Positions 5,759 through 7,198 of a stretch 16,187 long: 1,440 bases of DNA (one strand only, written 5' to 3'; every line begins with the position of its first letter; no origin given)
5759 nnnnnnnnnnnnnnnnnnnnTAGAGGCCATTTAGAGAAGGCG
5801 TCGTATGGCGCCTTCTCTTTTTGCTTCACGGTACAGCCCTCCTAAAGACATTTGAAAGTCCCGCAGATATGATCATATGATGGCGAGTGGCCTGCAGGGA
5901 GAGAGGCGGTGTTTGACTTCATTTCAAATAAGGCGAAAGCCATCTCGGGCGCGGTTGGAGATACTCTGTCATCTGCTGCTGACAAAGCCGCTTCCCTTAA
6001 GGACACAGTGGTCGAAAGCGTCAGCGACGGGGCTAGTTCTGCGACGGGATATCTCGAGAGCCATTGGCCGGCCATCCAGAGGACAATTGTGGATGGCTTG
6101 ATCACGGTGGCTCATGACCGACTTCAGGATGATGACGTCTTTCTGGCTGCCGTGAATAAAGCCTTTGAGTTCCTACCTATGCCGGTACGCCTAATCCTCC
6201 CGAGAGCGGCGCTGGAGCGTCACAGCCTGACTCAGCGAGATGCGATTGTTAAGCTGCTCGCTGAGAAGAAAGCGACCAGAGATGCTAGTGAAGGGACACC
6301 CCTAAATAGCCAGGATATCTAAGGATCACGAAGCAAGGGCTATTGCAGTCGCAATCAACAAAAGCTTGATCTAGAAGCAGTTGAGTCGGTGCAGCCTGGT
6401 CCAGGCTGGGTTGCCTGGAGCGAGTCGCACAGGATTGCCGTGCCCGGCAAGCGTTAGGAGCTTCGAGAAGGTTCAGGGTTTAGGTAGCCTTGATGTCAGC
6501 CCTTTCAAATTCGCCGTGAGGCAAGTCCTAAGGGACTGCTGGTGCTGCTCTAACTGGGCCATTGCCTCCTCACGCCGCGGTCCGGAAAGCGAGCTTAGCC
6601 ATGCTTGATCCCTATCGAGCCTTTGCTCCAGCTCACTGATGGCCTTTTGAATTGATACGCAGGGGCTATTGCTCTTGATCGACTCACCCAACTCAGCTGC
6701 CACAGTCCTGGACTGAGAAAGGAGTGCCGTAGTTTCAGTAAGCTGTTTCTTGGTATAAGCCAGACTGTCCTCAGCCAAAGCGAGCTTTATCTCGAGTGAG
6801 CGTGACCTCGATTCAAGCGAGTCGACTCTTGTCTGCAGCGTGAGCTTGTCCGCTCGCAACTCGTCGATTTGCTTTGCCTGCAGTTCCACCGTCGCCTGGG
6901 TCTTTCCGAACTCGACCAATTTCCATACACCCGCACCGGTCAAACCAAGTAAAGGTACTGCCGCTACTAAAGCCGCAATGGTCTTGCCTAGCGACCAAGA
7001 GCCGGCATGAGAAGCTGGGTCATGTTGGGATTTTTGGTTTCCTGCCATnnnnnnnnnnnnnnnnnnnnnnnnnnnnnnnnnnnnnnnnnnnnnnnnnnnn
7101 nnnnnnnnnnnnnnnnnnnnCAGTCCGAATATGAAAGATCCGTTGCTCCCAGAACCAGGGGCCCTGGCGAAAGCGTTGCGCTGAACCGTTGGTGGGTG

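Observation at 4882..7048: Trio of structurally simple proteins: a long coiled-coil protein, a 137-aa protein and a convergent membrane-tethered coiled-coil protein, with a palindromic operator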

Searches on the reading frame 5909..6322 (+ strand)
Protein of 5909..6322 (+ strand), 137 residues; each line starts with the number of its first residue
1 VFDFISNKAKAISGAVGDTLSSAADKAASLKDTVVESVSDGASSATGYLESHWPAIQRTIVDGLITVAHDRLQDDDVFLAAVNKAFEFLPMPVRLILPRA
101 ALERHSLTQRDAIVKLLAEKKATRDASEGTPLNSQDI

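Call 3: search_protein_families(library=pfam, proteins=[window:5909-6322:+], max_evalue=1)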
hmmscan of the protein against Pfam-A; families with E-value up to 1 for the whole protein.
window:5909-6322:+ (137 aa): 1 family
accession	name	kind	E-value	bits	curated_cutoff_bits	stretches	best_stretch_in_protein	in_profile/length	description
PF09301.15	DUF1970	-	0.31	11.8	25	1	7-51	68-112/112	Domain of unknown function (DUF1970)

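Call 6: search_protein_families(library=phrogs, proteins=[window:5909-6322:+], max_evalue=0.1)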
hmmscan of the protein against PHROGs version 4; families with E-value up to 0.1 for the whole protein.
window:5909-6322:+ (137 aa): 0 families

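Call 7: search_protein_families(library=padloc, proteins=[window:5909-6322:+], max_evalue=0.1)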
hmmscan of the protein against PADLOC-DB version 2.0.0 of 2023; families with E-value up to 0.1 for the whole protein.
window:5909-6322:+ (137 aa): 0 families

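Call 8: search_protein_families(library=ncbifam, proteins=[window:5909-6322:+], max_evalue=0.1)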
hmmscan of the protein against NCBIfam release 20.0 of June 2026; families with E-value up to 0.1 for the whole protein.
window:5909-6322:+ (137 aa): 0 families

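Call 27: find_homologous_proteins(query=window:5909-6322:+, max_evalue=0.001)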
Query window:5909-6322:+ (137 aa): 5 proteins with E <= 0.001 among 72 candidates.
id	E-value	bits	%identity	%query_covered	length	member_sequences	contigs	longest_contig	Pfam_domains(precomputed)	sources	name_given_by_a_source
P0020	4.3e-80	283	100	100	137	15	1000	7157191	-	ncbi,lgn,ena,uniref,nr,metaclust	ncbi:TPA: hypothetical protein L4847_000844 [Pseudomonas aeruginosa]|uniref:hypothetical protein n=1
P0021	1.4e-66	240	87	99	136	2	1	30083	-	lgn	-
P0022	4.9e-50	186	66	99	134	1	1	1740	-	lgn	-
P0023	7.4e-40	154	57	91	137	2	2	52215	-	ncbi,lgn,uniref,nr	ncbi:hypothetical protein [Pseudomonas protegens]|uniref:hypothetical protein n=1 Tax=Pseudomonas pr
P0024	1.8e-29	120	100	45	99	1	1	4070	-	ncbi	ncbi:hypothetical protein ACRCQA_31955, partial [Pseudomonas aeruginosa]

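Call 28: find_encoding_contigs(protein=P0023, flank=10000, max_places=2)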
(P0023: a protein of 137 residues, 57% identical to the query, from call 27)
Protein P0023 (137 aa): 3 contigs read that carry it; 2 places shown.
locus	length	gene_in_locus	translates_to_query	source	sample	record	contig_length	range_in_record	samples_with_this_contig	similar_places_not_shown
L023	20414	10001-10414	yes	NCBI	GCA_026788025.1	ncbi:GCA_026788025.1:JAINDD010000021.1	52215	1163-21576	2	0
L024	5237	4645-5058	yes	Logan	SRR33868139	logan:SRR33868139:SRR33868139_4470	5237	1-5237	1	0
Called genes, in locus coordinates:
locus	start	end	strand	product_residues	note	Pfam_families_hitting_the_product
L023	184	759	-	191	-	PF13248:Zn_ribbon_3 (weak)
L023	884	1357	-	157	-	-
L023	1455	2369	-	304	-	PF26567:BstA_C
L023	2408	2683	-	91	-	-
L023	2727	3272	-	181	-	-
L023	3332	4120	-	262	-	PF13560:HTH_31 (weak), PF01381:HTH_3 (weak), PF00717:Peptidase_S24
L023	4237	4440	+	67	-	PF09048:Cro, PF15943:YdaS_toxin (weak)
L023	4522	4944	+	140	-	PF06892:Phage_CP76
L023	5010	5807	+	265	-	PF09669:Phage_pRha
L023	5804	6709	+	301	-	PF13730:HTH_36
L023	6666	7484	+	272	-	-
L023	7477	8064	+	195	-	PF07105:DUF1367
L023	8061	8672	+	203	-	PF05766:NinG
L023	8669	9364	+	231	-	-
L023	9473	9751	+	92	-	-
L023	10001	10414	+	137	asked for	-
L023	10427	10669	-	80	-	-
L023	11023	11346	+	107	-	PF05106:Phage_holin_3_1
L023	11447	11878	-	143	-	-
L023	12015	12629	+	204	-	PF18894:PhageMetallopep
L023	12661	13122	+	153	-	PF10045:DUF2280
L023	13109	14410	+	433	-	PF03237:Terminase_6N, PF17289:Terminase_6C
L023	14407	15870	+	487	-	PF13264:DUF4055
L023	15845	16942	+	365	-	PF04233:Phage_Mu_F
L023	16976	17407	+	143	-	-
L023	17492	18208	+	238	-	-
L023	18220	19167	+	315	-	PF20036:Gp13-like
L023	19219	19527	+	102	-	PF12949:HeH (weak)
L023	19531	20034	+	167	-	PF20557:DnaT_2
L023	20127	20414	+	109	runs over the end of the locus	-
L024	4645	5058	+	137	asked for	-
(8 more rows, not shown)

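Call 29: find_encoding_contigs(protein=P0021, flank=10000, max_places=2)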
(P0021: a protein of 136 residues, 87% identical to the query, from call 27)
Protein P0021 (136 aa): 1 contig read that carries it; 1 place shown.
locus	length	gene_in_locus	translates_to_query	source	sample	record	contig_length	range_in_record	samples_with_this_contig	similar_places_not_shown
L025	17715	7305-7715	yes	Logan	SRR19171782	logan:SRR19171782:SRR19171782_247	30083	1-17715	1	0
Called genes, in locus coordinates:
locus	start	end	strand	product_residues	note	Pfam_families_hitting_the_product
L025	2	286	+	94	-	?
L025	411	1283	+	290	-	PF13730:HTH_36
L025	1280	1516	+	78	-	-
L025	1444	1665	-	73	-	-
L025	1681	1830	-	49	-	-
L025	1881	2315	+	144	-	PF08774:VRR_NUC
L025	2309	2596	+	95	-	-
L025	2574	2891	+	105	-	-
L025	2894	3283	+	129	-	PF06530:Phage_antitermQ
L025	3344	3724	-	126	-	-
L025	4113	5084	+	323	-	-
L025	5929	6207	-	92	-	-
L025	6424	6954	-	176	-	-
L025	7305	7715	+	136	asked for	-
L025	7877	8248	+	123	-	-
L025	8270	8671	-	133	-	-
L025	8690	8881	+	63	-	-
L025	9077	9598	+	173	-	PF07278:DUF1441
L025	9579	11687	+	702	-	PF05876:GpA_ATPase, PF20454:GpA_nuclease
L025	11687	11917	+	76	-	-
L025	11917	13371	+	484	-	PF05136:Phage_portal_2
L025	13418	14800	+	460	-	PF25145:NfeD1b_N (weak), PF01343:Peptidase_S49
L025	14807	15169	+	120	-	PF02924:HDPD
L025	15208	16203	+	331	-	PF03864:Phage_cap_E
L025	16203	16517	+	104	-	-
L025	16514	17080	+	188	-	PF06763:Minor_tail_Z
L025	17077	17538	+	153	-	-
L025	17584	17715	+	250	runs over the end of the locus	PF27730:UCP028589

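Call 52: search_protein_families(library=phrogs, proteins=[L025:4113-5084:+, L025:6424-6954:-, L025:8270-8671:-, L025:7877-8248:+, L025:3344-3724:-, L023:10427-10669:-], max_evalue=0.001)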
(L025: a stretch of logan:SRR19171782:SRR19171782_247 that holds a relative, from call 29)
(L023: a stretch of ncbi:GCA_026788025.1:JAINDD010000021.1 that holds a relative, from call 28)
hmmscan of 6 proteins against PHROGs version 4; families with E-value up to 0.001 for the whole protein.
L025:4113-5084:+ (323 aa): 0 families

L025:6424-6954:- (176 aa): 0 families

L025:8270-8671:- (133 aa): 0 families

L025:7877-8248:+ (123 aa): 1 family
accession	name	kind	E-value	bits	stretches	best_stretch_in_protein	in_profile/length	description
phrog_1024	-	unknown function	1.3e-45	155.5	1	1-120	1-124/130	-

L025:3344-3724:- (126 aa): 0 families

L023:10427-10669:- (80 aa): 0 families

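Call 60: predict_structure(alignment_id=A4)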
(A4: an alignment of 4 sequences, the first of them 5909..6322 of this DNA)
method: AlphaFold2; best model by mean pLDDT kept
length: 137 residues; sequences in the alignment: 4
mean_pLDDT: 49.6   pTM: 0.27
mean pLDDT of the five models: 49.6, 47.4, 44.2, 42.9, 41.7
residues with pLDDT >= 90: 0; 70-90: 0; 50-70: 68; < 50: 69
segments of 3 or more residues with pLDDT < 50: 1-17, 26-35, 37-39, 45-49, 91-103, 127-137
pLDDT, mean of each block of 10 residues (from residue 1): 44 45 46 45 48 57 57 58 57 43 50 57 49 35
secondary structure, 60 per line:
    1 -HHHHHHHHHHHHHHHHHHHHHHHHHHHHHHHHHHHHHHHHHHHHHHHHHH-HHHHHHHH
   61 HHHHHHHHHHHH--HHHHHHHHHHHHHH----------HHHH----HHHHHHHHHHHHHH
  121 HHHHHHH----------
elements in order: H2-51 H53-72 H75-88 H99-102 H107-127

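Call 92: search_dna_similar(query=window:5909-6322:+, collection=phages, mode=protein, max_evalue=0.001, max_rows=15)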
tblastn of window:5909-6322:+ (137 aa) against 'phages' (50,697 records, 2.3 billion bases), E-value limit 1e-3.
No match.

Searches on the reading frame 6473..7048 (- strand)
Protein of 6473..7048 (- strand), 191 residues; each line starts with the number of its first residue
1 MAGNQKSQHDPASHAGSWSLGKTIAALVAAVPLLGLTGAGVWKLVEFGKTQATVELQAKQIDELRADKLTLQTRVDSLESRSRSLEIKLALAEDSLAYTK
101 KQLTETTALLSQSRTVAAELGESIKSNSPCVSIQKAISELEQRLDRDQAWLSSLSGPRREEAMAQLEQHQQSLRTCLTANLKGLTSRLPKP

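Call 3: search_protein_families(library=pfam, proteins=[window:6473-7048:-], max_evalue=1)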
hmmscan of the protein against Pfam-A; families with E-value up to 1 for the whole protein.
window:6473-7048:- (191 aa): 9 families
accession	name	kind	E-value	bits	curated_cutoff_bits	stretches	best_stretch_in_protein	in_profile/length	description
PF00435.27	Spectrin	-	0.0079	17.1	29.9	1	46-111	28-93/105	Spectrin repeat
PF02601.20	Exonuc_VII_L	-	0.025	14.5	35.9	1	44-175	139-268/315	Exonuclease VII, large subunit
PF11559.13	ADIP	-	0.033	14.7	34.3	1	55-118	55-118/151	Afadin- and alpha -actinin-Binding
PF00430.23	ATP-synt_B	-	0.1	13.1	28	1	76-169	26-118/132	ATP synthase B/B' CF(0)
PF23991.1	DUF7310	-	0.15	13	40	0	60-86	24-50/83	Coiled-coil region of unknown function (DUF7310)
PF15456.11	Uds1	-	0.25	12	28.8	1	56-146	18-107/123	Up-regulated During Septation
PF06103.16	DUF948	-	0.25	12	37.2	0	24-63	1-40/89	Bacterial protein of unknown function (DUF948)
PF00261.25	Tropomyosin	-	0.41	10.5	38.6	1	52-115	20-83/242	Tropomyosin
PF07926.17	TPR_MLP1_2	-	0.75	10.3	36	1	58-113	56-111/129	TPR/MLP1/MLP2-like protein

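Call 6: search_protein_families(library=phrogs, proteins=[window:6473-7048:-], max_evalue=0.1)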
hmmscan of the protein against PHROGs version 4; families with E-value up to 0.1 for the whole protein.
window:6473-7048:- (191 aa): 4 families
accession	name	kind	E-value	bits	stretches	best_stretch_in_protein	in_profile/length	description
phrog_27382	-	unknown function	0.0022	18.7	0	128-144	30-46/51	-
phrog_6631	-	unknown function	0.0028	18.2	1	24-135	7-115/251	-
phrog_20119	-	tail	0.02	14.2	1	67-122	293-347/851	tail length tape measure protein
phrog_1009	-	unknown function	0.042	14.9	0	47-101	36-97/103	-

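Call 7: search_protein_families(library=padloc, proteins=[window:6473-7048:-], max_evalue=0.1)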
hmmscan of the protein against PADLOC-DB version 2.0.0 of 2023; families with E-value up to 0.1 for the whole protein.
window:6473-7048:- (191 aa): 9 families
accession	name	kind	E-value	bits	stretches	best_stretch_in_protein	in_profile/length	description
PDLC02756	PbeC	-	0.00038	17.6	1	50-171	219-342/643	PbeC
PDLC02667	DndD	-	0.0034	14.2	1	50-155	218-324/657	DndD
PDLC03863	LmuB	-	0.0042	13.8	1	49-150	338-437/610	-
PDLC00006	DruC1|DruC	-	0.0063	13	1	50-188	180-316/626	Unknown function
PDLC00516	JetC1|JetC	-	0.023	10.7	1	57-154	623-720/1098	DUF3584 domain; MukB-like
PDLC00580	JetC3|JetC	-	0.025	10.8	1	53-172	313-841/1068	DUF3584 domain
PDLC00637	ZorA2|ZorA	-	0.037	10.8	1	70-184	270-387/420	MotA/ExbB/TolQ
PDLC00582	JetC3|JetC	-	0.048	9.4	1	58-156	783-881/1472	DUF3584 domain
PDLC03865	LmuB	-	0.064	9.4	1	55-146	569-656/1007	-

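Call 8: search_protein_families(library=ncbifam, proteins=[window:6473-7048:-], max_evalue=0.1)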
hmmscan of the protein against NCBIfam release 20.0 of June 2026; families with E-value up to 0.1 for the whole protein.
window:6473-7048:- (191 aa): 7 families
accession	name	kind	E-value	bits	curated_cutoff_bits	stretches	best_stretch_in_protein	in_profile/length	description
TIGR02168.1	SMC_prok_B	equivalog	0.0016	16.3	567.35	1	48-175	347-474/1181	chromosome segregation protein SMC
TIGR02169.1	SMC_prok_A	equivalog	0.0045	14.7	729.4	1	49-154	866-971/1165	chromosome segregation protein SMC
NF041034.1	Rad50_Sulf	equivalog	0.022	12.6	1000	1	58-146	446-535/872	DNA double-strand break repair ATPase Rad50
TIGR01843.1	type_I_hlyD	subfamily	0.031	13.3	208.65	1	50-175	141-263/422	HlyD family type I secretion periplasmic adaptor subunit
NF006466.0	PRK08869.1-1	subfamily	0.039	13.5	426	1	64-146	41-125/377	flagellin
NF045487.1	ASRP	equivalog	0.049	12.2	300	1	54-159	371-455/593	archaea-specific SMC-related protein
TIGR04523.1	Mplasa_alph_rch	subfamily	0.094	10.6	270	0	52-143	433-525/745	helix-rich protein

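Call 10: find_encoding_contigs(protein=window:6473-7048:-, flank=10000, max_places=8)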
Protein window:6473-7048:- (191 aa): 24 contigs read that carry it; 8 places shown.
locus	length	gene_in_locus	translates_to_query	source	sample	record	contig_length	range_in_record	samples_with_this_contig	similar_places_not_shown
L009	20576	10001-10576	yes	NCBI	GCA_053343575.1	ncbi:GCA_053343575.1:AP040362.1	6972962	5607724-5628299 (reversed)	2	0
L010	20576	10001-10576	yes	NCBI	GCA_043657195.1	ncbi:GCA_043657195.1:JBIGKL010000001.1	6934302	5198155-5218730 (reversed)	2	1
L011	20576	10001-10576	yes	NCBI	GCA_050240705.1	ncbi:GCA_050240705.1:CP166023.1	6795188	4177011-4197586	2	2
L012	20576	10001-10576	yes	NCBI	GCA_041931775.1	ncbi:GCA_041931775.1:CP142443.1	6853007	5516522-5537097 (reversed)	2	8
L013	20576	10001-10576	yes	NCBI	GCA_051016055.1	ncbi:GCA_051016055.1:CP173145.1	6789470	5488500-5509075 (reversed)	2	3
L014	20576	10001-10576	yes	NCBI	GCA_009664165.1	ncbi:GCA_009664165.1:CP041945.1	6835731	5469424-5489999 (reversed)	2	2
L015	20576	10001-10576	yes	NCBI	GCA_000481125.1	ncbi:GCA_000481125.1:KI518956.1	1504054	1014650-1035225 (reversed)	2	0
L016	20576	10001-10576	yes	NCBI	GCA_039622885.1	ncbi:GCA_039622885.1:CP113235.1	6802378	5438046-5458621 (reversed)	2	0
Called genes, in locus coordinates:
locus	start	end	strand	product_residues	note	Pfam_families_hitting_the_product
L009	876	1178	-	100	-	-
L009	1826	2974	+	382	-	PF20148:DUF6531 (weak), PF25023:TEN_YD-shell (weak), PF05593:RHS_repeat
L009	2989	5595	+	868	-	PF25023:TEN_YD-shell, PF03527:RHS (faint), PF05593:RHS_repeat, PF25023:TEN_YD-shell, PF05593:RHS_repeat, PF25023:TEN_YD-shell, PF05593:RHS_repeat, PF25023:TEN_YD-shell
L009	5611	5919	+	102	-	PF01527:HTH_Tnp_1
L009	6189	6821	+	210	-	PF00665:rve, PF13683:rve_3, PF13333:rve_2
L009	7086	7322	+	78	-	PF24024:DUF7336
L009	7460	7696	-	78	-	-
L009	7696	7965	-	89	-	-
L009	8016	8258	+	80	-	-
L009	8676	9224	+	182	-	PF00583:Acetyltransf_1, PF13508:Acetyltransf_7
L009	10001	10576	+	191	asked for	-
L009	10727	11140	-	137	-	-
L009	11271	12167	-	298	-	-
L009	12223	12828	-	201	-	PF12307:DUF3631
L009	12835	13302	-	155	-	-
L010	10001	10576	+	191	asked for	-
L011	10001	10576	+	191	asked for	-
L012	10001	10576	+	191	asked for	-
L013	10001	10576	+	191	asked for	-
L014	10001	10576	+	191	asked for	-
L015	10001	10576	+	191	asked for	-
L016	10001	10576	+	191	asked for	-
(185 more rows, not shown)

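Call 26: find_homologous_proteins(query=window:6473-7048:-, max_evalue=0.001)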
Query window:6473-7048:- (191 aa): 3 proteins with E <= 0.001 among 1290 candidates.
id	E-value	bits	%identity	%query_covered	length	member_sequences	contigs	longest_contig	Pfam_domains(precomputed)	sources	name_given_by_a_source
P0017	1.8e-111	388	99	99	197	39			-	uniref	uniref:hypothetical protein n=1 Tax=Pseudomonas aeruginosa TaxID=287 RepID=UPI00356835DE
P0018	3.0e-77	277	75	93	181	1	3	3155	-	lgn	-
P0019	9.1e-68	246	68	93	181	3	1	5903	-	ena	-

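Call 30: find_encoding_contigs(protein=P0019, flank=10000, max_places=2)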
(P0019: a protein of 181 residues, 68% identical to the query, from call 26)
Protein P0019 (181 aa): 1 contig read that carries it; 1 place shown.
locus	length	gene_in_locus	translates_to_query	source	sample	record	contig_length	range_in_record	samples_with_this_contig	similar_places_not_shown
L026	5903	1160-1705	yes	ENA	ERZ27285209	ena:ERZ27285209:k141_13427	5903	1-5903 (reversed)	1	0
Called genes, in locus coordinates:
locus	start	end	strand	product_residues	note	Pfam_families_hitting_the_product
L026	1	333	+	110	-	?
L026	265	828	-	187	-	-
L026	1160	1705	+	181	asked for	-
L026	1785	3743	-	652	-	-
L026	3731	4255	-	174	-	-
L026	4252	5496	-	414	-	-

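Call 31: find_encoding_contigs(protein=P0018, flank=10000, max_places=3)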
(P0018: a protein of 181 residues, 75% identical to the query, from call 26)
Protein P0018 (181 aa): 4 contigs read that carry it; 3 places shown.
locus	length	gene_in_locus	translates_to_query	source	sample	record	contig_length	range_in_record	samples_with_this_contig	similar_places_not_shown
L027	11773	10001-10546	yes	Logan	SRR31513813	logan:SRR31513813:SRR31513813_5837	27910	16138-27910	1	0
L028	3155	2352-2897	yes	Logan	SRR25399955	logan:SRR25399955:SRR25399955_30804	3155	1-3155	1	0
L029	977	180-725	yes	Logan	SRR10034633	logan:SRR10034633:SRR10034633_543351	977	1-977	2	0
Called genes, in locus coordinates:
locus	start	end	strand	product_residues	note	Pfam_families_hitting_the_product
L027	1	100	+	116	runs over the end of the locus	PF03869:Arc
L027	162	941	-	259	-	PF27730:UCP028589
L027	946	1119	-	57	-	PF23843:DUF7210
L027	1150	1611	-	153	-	-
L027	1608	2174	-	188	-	PF06763:Minor_tail_Z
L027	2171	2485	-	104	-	-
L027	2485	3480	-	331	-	PF03864:Phage_cap_E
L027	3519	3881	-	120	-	PF02924:HDPD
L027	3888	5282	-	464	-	PF01343:Peptidase_S49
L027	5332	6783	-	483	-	PF05136:Phage_portal_2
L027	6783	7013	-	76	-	-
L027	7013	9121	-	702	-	PF05876:GpA_ATPase, PF20454:GpA_nuclease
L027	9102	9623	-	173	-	PF07278:DUF1441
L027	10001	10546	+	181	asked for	-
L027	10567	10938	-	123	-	-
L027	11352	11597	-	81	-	PF10038:DUF2274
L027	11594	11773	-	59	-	?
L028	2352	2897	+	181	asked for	-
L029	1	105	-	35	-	?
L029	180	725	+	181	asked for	-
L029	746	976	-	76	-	?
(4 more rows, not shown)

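Call 52: search_protein_families(library=phrogs, proteins=[L026:265-828:-, L026:1785-3743:-, L026:3731-4255:-, L026:4252-5496:-], max_evalue=0.001)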
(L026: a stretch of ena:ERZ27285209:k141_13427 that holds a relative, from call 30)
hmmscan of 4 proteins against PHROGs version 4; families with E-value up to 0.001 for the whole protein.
L026:265-828:- (187 aa): 0 families

L026:1785-3743:- (652 aa): 4 families
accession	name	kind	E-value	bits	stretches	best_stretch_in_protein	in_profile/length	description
phrog_1637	-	unknown function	1.8e-25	90.4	1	2-625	4-628/661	-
phrog_77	-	DNA, RNA and nucleotide metabolism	5.9e-15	55.9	2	202-505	451-813/967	SbcC-like subunit of palindrome specific endonuclease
phrog_1499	-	unknown function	9.2e-05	22.9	0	23-84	23-76/427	-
phrog_8323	-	unknown function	0.00016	21.4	1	23-74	69-120/623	-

L026:3731-4255:- (174 aa): 0 families

L026:4252-5496:- (414 aa): 0 families

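Call 91: search_dna_similar(query=window:6473-7048:-, collection=phages, mode=protein, max_evalue=0.001, max_rows=15)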
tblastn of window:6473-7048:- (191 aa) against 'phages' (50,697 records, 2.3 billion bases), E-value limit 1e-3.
No match.
